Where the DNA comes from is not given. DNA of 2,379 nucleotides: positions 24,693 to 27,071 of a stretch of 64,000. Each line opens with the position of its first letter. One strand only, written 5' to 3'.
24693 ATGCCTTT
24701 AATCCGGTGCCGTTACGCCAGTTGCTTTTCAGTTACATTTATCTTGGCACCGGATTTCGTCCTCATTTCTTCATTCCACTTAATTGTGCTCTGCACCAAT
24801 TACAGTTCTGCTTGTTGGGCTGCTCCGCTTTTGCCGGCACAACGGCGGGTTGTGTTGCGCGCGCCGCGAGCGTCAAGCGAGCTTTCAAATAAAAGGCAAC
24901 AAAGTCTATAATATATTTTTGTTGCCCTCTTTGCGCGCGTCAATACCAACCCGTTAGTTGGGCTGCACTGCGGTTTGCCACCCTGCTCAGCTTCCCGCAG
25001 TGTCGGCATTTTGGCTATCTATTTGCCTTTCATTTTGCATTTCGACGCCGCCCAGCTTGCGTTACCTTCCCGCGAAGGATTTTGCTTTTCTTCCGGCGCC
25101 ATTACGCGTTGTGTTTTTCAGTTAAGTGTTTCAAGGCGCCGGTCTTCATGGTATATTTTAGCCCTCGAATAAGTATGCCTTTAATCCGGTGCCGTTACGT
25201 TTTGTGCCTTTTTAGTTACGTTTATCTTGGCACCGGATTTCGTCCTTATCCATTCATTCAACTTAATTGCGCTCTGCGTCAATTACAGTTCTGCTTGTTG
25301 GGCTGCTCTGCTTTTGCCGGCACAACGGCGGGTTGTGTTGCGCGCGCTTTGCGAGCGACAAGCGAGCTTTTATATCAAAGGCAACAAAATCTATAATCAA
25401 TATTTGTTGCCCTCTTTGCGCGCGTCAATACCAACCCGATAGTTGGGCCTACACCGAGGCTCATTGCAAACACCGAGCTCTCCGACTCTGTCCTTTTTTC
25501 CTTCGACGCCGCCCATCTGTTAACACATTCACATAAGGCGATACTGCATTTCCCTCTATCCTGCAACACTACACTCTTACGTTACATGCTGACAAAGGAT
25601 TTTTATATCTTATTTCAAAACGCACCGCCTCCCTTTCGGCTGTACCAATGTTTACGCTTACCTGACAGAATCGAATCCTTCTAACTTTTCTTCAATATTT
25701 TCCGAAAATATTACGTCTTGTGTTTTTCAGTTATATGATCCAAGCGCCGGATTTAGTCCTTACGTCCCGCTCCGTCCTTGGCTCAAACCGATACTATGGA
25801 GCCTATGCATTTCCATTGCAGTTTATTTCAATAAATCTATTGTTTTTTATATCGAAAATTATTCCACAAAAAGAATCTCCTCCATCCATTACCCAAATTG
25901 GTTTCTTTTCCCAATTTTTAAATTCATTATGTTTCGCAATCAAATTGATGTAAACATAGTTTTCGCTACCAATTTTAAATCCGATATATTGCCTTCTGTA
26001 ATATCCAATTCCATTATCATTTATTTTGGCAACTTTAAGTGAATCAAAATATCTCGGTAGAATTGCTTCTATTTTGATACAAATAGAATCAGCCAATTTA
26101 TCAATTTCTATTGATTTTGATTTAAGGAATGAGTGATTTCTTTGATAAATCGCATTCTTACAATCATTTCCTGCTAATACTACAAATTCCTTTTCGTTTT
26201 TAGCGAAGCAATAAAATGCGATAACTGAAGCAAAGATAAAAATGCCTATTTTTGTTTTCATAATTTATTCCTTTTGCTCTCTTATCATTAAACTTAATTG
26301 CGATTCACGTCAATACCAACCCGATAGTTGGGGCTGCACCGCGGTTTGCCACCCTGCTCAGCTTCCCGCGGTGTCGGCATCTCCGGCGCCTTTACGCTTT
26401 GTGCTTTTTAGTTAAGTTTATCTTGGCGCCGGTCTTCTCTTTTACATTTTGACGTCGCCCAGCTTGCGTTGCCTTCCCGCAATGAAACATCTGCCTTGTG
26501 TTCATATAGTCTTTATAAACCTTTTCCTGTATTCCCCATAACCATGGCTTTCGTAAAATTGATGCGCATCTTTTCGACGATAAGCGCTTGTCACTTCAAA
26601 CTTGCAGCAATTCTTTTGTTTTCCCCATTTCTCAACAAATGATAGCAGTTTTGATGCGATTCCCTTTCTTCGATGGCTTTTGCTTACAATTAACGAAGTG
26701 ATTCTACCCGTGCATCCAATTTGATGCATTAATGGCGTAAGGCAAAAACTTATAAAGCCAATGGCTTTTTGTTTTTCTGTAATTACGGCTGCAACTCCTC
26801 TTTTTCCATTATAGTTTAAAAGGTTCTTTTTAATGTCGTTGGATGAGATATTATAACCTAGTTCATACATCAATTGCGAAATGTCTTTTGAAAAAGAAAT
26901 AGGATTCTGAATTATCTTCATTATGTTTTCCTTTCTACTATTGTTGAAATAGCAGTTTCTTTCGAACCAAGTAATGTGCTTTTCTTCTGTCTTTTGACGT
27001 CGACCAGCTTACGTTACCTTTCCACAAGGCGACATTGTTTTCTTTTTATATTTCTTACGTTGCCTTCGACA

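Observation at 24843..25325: Multi-copy ORF-less cassette built only from conserved structured modules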

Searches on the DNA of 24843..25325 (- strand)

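Call 59: search_dna_similar(query=window:24843-25325:-, collection=plasmids, mode=distant, max_rows=10)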
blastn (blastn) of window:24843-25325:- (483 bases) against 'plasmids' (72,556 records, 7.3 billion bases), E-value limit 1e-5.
No match.

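Call 60: search_dna_similar(query=window:24843-25325:-, collection=phages, mode=distant, max_rows=10)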
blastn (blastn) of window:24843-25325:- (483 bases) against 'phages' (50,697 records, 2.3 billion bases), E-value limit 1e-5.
No match.

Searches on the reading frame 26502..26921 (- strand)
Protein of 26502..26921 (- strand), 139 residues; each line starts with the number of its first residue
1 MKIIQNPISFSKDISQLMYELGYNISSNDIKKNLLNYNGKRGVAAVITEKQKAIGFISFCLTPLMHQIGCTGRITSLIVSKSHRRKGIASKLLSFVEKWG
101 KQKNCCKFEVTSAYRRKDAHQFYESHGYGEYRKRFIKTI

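Call 8: search_protein_families(library=pfam, proteins=[window:26502-26921:-])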
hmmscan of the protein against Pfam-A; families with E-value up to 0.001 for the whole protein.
window:26502-26921:- (139 aa): 4 families
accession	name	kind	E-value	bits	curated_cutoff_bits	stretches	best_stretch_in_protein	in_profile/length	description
PF00583.31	Acetyltransf_1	-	1.3e-14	54.9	20.7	1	37-128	30-116/116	Acetyltransferase (GNAT) family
PF13508.13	Acetyltransf_7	-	2.6e-13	50.6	27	1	45-128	6-82/84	Acetyltransferase (GNAT) domain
PF13673.13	Acetyltransf_10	-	1.2e-08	35.4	23.6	1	46-134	35-113/128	Acetyltransferase (GNAT) domain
PF13880.12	Acetyltransf_13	-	0.00073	19.7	22.8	0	76-97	9-30/69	ESCO1/2 acetyl-transferase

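Call 68: find_encoding_contigs(protein=window:26502-26921:-, flank=3000, max_places=6)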
Protein window:26502-26921:- (139 aa): no gene with exactly this product is on record in the collection.
